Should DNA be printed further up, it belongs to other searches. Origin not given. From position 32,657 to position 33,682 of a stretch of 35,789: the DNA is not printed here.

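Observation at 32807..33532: Stand-alone UshA-type metallophosphoesterase wedged between lpxB and its paralogue: candidate missing UDP-2,3-diacylglucosamine hydrolase (LpxH/LpxI/LpxG analogue)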

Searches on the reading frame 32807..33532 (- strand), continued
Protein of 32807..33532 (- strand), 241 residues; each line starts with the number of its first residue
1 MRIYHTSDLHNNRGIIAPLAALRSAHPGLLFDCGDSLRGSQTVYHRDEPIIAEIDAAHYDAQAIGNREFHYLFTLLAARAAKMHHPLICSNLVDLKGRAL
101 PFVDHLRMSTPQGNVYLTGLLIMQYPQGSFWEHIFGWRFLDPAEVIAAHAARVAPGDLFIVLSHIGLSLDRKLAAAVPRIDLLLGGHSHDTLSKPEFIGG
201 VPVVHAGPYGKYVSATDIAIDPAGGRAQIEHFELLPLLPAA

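Call 45: find_homologous_proteins(query=A2, max_evalue=1e-10)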
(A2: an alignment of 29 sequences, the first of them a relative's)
Query A2 (29 sequences) (249 aa, profile of the alignment): 3015 proteins with E <= 1e-10 among 8000 candidates; the best 120 are listed.
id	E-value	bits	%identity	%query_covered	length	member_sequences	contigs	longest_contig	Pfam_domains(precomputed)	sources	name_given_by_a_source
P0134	1.2e-90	321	36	100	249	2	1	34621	PF00149.34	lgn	-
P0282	1.5e-87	311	48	100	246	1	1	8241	PF00149.34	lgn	-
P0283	2.2e-87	310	50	98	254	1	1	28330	PF00149.34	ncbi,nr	ncbi:MAG: metallophosphatase [Armatimonadota bacterium]|nr:metallophosphatase [Armatimonadota bacter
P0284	4.5e-87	309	53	98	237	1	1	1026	PF00149.34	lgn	-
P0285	5.2e-87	309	59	96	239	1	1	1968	PF00149.34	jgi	jgi:2',3'-cyclic-nucleotide 2'-phosphodiesterase (5'-nucleotidase family)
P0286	1.2e-86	308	66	92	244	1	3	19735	PF00149.34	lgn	-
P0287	1.5e-86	307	55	93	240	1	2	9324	PF00149.34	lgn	-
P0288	2.2e-86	307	57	91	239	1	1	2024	PF00149.34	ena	-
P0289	4.5e-86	306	55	96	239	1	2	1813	PF00149.34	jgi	jgi:2',3'-cyclic-nucleotide 2'-phosphodiesterase (5'-nucleotidase family)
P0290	6.2e-86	305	55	96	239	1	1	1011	PF00149.34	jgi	jgi:2',3'-cyclic-nucleotide 2'-phosphodiesterase (5'-nucleotidase family)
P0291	7.7e-86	305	54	96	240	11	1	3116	PF00149.34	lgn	-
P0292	9.4e-86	305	56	99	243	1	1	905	PF00149.34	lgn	-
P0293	9.9e-86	305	52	99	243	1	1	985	PF00149.34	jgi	jgi:2',3'-cyclic-nucleotide 2'-phosphodiesterase (5'-nucleotidase family)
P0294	1.1e-85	305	60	91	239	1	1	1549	PF00149.34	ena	-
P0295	1.1e-85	304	53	91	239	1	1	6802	PF00149.34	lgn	-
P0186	1.6e-84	301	45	92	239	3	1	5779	PF09587.16,PF00149.34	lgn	-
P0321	5.1e-84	299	45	100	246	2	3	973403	PF00149.34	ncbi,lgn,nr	ncbi:MAG: metallophosphatase [Armatimonadetes bacterium]|nr:metallophosphatase [Armatimonadota bacte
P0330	9.4e-84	298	37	94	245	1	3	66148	PF00149.34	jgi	jgi:2',3'-cyclic-nucleotide 2'-phosphodiesterase (5'-nucleotidase family)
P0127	1.4e-82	294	36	94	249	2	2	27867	PF00149.34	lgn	-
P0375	2.9e-82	293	39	99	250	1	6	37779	PF00149.34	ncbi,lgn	-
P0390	6.1e-82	292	42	100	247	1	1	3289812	PF00149.34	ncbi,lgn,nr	ncbi:MAG: hypothetical protein KatS3mg024_1183 [Armatimonadota bacterium]|nr:MAG: hypothetical prote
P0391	7.7e-82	292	37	94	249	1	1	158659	PF00149.34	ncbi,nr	ncbi:MAG: metallophosphatase [Candidatus Eremiobacteraeota bacterium]|nr:metallophosphatase [Candida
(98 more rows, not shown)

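Call 46: find_encoding_contigs(protein=P0390, flank=10000, max_places=1)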
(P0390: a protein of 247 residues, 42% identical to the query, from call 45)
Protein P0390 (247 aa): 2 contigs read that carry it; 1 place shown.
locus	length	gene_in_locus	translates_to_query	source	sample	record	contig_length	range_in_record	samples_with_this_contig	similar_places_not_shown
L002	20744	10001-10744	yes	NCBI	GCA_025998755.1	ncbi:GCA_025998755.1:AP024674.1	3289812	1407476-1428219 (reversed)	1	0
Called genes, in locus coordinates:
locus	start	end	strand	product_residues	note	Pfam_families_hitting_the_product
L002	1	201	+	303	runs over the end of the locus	-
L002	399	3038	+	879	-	-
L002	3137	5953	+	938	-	PF16889:Hepar_II_III_N, PF07940:Hepar_II_III_C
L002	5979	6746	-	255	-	PF00392:GntR, PF07729:FCD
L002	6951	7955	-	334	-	PF01116:F_bP_aldolase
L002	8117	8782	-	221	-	PF07963:N_methyl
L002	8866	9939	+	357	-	PF01380:SIS, PF00571:CBS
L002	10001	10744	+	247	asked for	PF00149:Metallophos (weak)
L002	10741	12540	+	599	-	PF26626:DUF8201 (weak)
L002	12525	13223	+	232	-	PF00535:Glycos_transf_2, PF13641:Glyco_tranf_2_3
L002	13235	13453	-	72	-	-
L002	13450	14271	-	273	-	PF23023:Anti-Pycsar_Apyc1 (weak), PF12706:Lactamase_B_2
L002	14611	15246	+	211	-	-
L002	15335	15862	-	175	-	PF13646:HEAT_2 (faint)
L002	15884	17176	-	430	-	PF01408:GFO_IDH_MocA, PF19051:GFO_IDH_MocA_C2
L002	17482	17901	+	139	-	PF01641:SelR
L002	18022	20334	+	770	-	PF01578:Cytochrom_C_asm, PF16327:CcmF_C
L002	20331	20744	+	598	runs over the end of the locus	-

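Call 47: find_encoding_contigs(protein=P0321, flank=10000, max_places=1)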
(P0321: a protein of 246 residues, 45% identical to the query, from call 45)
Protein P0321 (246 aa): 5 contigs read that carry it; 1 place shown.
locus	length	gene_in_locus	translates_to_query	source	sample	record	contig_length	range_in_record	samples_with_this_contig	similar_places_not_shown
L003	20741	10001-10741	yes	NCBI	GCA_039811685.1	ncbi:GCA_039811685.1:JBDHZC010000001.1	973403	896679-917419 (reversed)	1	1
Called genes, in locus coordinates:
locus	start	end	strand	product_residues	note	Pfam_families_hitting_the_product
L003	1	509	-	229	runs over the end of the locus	PF02633:Creatininase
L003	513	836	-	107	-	PF05336:rhaM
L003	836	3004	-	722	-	PF03633:Glyco_hydro_65C (weak)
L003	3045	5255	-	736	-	PF22842:Pel9A-like_beta_helix (faint), PF13229:Beta_helix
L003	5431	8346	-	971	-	PF16656:Pur_ac_phosph_N, PF00149:Metallophos, PF17957:Big_7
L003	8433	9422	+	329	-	PF01380:SIS, PF00571:CBS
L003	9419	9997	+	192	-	PF08282:Hydrolase_3 (weak)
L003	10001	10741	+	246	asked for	PF00149:Metallophos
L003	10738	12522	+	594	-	PF26626:DUF8201 (weak)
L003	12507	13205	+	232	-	PF13641:Glyco_tranf_2_3, PF00535:Glycos_transf_2, PF10111:Glyco_tranf_2_2 (weak)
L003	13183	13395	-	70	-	-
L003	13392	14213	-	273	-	PF23023:Anti-Pycsar_Apyc1, PF12706:Lactamase_B_2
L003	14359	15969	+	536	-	PF13567:DUF4131, PF03772:Competence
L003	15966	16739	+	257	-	-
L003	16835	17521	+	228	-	-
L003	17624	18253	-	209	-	PF06439:3keto-disac_hyd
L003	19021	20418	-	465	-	PF03448:MgtE_N, PF00571:CBS, PF01769:MgtE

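Call 48: find_encoding_contigs(protein=P0134, flank=10000, max_places=1)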
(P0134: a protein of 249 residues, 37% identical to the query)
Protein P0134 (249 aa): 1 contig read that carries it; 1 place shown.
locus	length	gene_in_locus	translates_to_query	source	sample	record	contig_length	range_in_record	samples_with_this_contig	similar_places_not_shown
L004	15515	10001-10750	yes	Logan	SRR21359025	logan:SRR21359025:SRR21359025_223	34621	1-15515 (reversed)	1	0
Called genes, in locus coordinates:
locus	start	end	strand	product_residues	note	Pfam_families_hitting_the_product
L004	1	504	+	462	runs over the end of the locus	-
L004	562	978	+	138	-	PF03938:OmpH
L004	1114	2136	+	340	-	PF04613:LpxD, PF25084:LbH_EIF2B (weak), PF25087:GMPPB_C (faint), PF00132:Hexapep (weak), PF14602:Hexapep_2 (faint), PF00132:Hexapep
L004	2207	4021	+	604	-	-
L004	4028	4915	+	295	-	PF03331:LpxC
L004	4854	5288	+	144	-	PF22817:ApeP-like, PF07977:FabA, PF22818:ApeI-like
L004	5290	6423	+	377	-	PF01041:DegT_DnrJ_EryC1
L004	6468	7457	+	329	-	PF01408:GFO_IDH_MocA, PF02894:GFO_IDH_MocA_C (weak), PF22725:GFO_IDH_MocA_C3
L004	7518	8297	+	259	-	PF00132:Hexapep, PF25084:LbH_EIF2B (faint), PF25087:GMPPB_C (faint), PF13720:Acetyltransf_11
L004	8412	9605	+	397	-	PF02684:LpxB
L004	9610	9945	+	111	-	-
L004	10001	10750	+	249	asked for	PF00149:Metallophos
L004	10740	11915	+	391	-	-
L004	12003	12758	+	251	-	-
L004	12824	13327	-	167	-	PF13240:Zn_Ribbon_1 (weak)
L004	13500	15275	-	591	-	-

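Call 50: search_protein_families(library=ncbifam, proteins=[L002:8866-9939:+, L002:10741-12540:+, L002:12525-13223:+, L003:9419-9997:+, L004:10740-11915:+, L004:9610-9945:+, L004:12003-12758:+, L004:2207-4021:+, P0156, P0258], max_evalue=0.001)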
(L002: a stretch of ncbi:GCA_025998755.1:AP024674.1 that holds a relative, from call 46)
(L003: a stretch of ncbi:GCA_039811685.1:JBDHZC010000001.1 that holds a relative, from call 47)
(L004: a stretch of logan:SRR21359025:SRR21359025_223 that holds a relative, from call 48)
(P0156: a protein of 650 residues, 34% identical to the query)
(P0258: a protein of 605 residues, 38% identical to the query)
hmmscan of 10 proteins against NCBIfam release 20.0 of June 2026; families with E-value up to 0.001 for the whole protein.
L002:8866-9939:+ (357 aa): 20 families
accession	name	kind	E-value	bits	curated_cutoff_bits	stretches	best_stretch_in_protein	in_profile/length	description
NF008141.0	PRK10892.1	equivalog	7.1e-98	327.9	505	1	42-357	12-328/328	arabinose-5-phosphate isomerase KdsD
TIGR00393.1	kpsF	subfamily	2e-94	316.1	203.7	1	80-346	1-267/268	KpsF/GutQ family sugar-phosphate isomerase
NF008581.0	PRK11543.1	equivalog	7.9e-90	301.1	481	1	42-356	5-320/321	arabinose-5-phosphate isomerase GutQ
NF008458.0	PRK11337.1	equivalog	2.9e-10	39.6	378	1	67-210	130-270/293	MurR/RpiR family transcriptional regulator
NF008590.0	PRK11557.1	equivalog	6.6e-10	38.9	355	1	70-210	124-261/282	MurR/RpiR family transcriptional regulator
NF010701.0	PRK14101.1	equivalog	1.9e-08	33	920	1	41-178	430-566/638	bifunctional transcriptional regulator/glucokinase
TIGR03127.2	RuMP_HxlB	equivalog_domain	3.5e-08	33.5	160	1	79-219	30-170/178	6-phospho-3-hexuloisomerase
NF041552.1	TF_PrdR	equivalog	4.1e-08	32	795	1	237-352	9-122/577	sigma-54 dependent transcriptional regulator PrdR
NF040776.2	AlsR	equivalog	1.3e-07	30.8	400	1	123-212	173-260/279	transcriptional repressor AlsR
NF041755.1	RuMP_HxlAB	equivalog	3.5e-07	29.5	500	1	60-218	227-382/391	bifunctional 3-hexulose-6-phosphate synthase/6-phospho-3-hexuloisomerase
NF008451.0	PRK11302.1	subfamily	1.6e-06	27.8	296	1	123-212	172-258/286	transcriptional regulator HexR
NF011447.0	PRK14869.2-3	equivalog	3.4e-06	25.9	522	0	301-352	246-298/540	putative manganese-dependent inorganic diphosphatase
TIGR01135.1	glmS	equivalog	1.7e-05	23.5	418.05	1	123-215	335-424/607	glutamine--fructose-6-phosphate transaminase (isomerizing)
NF001484.0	PRK00331.1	subfamily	5.8e-05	21.7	381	1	123-215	330-419/601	isomerizing glutamine--fructose-6-phosphate transaminase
NF041128.1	glucosaP_deam_GlmD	equivalog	0.00015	21.1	580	1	77-183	29-132/323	glucosamine-6-phosphate deaminase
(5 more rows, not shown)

L002:10741-12540:+ (599 aa): 1 family
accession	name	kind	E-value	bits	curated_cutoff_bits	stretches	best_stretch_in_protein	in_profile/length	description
NF047510.1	LIC_10190_fam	subfamily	1.1e-09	37.6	100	1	229-423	223-423/424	LIC_10190 family membrane protein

L002:12525-13223:+ (232 aa): 26 families (the best 25 are shown)
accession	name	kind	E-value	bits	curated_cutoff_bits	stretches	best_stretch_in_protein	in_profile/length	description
TIGR04182.1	glyco_TIGR04182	equivalog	6.7e-36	124.2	325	1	11-228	2-217/293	S-layer glycoprotein N-glycosyltransferase AglJ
NF041391.1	DPhHxTase_Halo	equivalog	3.4e-25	88.3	375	1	17-208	3-189/213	dolichyl-phosphate hexose transferase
NF010496.0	PRK13915.1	equivalog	1.1e-18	67.3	262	1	9-125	31-158/307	glucosyl-3-phosphoglycerate synthase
TIGR03965.1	mycofact_glyco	equivalog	2.7e-17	62.8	280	1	6-137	71-206/467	mycofactocin biosynthesis glycosyltransferase MftF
NF058614.1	PPMAGASynPpgS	equivalog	3e-17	62.8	370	1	11-200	2-194/226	polyprenyl-phospho-N-acetylgalactosaminyl synthase PpgS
TIGR03937.1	PgaC_IcaA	equivalog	6e-16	58.4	422.3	1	5-110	41-150/407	poly-beta-1,6-N-acetyl-D-glucosamine synthase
TIGR04283.1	glyco_like_mftF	equivalog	1.7e-15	57.3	182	1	11-140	1-128/221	TIGR04283 family arsenosugar biosynthesis glycosyltransferase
NF007986.1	PRK10714.1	equivalog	3.4e-14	52.6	529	1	10-205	7-203/316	undecaprenyl-phosphate 4-deoxy-4-formamido-L-arabinose transferase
NF047588.1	GlcsyltransPgfSStrep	equivalog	1.8e-13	50.4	500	1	10-171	2-167/308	glycosyltransferase PgfS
NF007482.0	PRK10073.1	equivalog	3.4e-13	49.3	423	1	7-108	4-108/334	glycosyltransferase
NF047683.1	TeichurnBiosyTuaG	equivalog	5e-12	46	400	1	7-107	4-108/252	teichuronic acid biosynthesis protein TuaG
NF041875.1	EPS_EpsD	equivalog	7.3e-11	42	370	1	11-121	1-115/325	exopolysaccharide biosynthesis glycosyltransferase EpsD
NF053739.1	GlytfEpsEBac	equivalog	4.6e-10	38.9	450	1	9-96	1-93/265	glycosyltransferase EpsE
NF041865.1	EpsU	equivalog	6.4e-09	35.3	700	1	8-108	38-145/394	exopolysaccharide biosynthesis GT2 family glycosyltransferase EpsU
TIGR03469.1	HpnB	hypoth_equivalog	6.5e-08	32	379.25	1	8-62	43-99/386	hopene-associated glycosyltransferase HpnB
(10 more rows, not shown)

L003:9419-9997:+ (192 aa): 10 families
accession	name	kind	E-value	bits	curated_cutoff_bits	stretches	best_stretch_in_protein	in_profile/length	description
NF007019.0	PRK09484.1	equivalog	1.7e-40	138.6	208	1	5-173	14-181/187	3-deoxy-manno-octulosonate-8-phosphatase KdsC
TIGR02726.1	phenyl_P_delta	equivalog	1.1e-38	133.1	281.95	1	11-176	2-166/169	phenylphosphate carboxylase subunit delta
TIGR01670.1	KdsC-phosphatas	subfamily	4.4e-37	127.4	106.95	1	17-169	2-153/154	3-deoxy-D-manno-octulosonate 8-phosphate phosphatase, YrbI family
NF058599.1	KDN-9-PPhBT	equivalog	1.6e-31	109.6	180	1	18-166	4-151/152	3-deoxy-D-glycero-D-galacto-nonulopyranosonate 9-phosphatase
NF002245.0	PRK01158.1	equivalog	6.6e-12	45.2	198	1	92-167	157-231/233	phosphoglycolate phosphatase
TIGR01487.1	Pglycolate_arch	equivalog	4.8e-09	36.4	122.75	1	92-157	147-212/215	phosphoglycolate phosphatase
TIGR01662.1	HAD-SF-IIIA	subfamily_domain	5.4e-07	29.8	44.6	1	17-129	1-133/141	HAD-IIIA family hydrolase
TIGR00099.1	Cof-subfamily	subfamily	6.9e-06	25.8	137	1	92-150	188-246/256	Cof-type HAD-IIB family hydrolase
TIGR01482.1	SPP-subfamily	subfamily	3.3e-05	23.6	107.15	1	97-164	154-224/225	sucrose-phosphate phosphatase subfamily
NF007806.0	PRK10513.1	equivalog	0.00018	21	273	0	93-157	197-261/270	sugar-phosphatase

L004:10740-11915:+ (391 aa): 1 family
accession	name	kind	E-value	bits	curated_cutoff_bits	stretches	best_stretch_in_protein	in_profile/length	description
TIGR03492.1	TIGR03492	hypoth_equivalog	3.3e-95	319.1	219.2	1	7-384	1-395/396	lipid-A-disaccharide synthase-related protein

L004:9610-9945:+ (111 aa): 0 families

L004:12003-12758:+ (251 aa): 0 families

L004:2207-4021:+ (604 aa): 0 families

P0156 (650 aa): 14 families
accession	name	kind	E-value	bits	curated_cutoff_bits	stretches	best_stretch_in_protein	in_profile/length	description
TIGR03492.1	TIGR03492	hypoth_equivalog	6e-91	305.1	219.2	1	263-644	1-394/396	lipid-A-disaccharide synthase-related protein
TIGR04486.1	thiosulf_SoxB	equivalog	7.9e-38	130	550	1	22-248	128-348/556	thiosulfohydrolase SoxB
NF041198.1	UshA_like_PCGU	equivalog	1.3e-30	106.5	275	1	14-246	57-286/519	UshA-like (seleno)protein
NF007109.1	PRK09558.1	equivalog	7e-23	81.2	600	1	29-194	77-255/550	bifunctional UDP-sugar hydrolase/5'-nucleotidase UshA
TIGR01530.1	nadN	equivalog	4.1e-21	75.1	436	1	20-198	40-219/550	NAD nucleotidase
NF006937.0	PRK09419.1-4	equivalog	1.3e-20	72.5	2554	2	106-226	788-910/1411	multifunctional 2',3'-cyclic-nucleotide 2'-phosphodiesterase/3'-nucleotidase/5'-nucleotidase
NF006938.0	PRK09420.1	equivalog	1.5e-20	73.2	486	1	27-267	73-344/648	bifunctional 2',3'-cyclic-nucleotide 2'-phosphodiesterase/3'-nucleotidase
NF006934.0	PRK09419.1-1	subfamily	4.5e-20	70.9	1646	1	22-248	88-321/1174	multifunctional 2',3'-cyclic-nucleotide 2'-phosphodiesterase/3'-nucleotidase/5'-nucleotidase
NF006935.0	PRK09419.1-2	equivalog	7e-20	70.3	2801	2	106-222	809-927/1445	multifunctional 2',3'-cyclic-nucleotide 2'-phosphodiesterase/3'-nucleotidase/5'-nucleotidase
TIGR01390.1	CycNucDiestase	equivalog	3.9e-17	62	883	1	32-248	49-303/626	2',3'-cyclic-nucleotide 2'-phosphodiesterase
NF008871.0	PRK11907.1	equivalog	2.1e-12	46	1266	1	32-200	162-357/814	bifunctional 2',3'-cyclic-nucleotide 2'-phosphodiesterase/3'-nucleotidase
NF040549.1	Nt5e_LPXTG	exception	2.2e-11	42.8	1050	1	4-227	99-353/731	cell surface ecto-5'-nucleotidase Nt5e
NF006933.0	PRK09418.1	equivalog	7.2e-10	37.7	1419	1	51-239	120-329/780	bifunctional 2',3'-cyclic-nucleotide 2'-phosphodiesterase/3'-nucleotidase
NF006936.0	PRK09419.1-3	equivalog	2.9e-07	28.5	2542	1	51-200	134-304/1212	multifunctional 2',3'-cyclic-nucleotide 2'-phosphodiesterase/3'-nucleotidase/5'-nucleotidase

P0258 (605 aa): 2 families
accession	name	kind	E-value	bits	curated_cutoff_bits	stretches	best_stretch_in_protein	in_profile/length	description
TIGR00215.1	lpxB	equivalog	4.2e-19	68.6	190.25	1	65-290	90-325/382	lipid-A-disaccharide synthase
TIGR04486.1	thiosulf_SoxB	equivalog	0.00031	19.2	550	1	528-574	285-331/556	thiosulfohydrolase SoxB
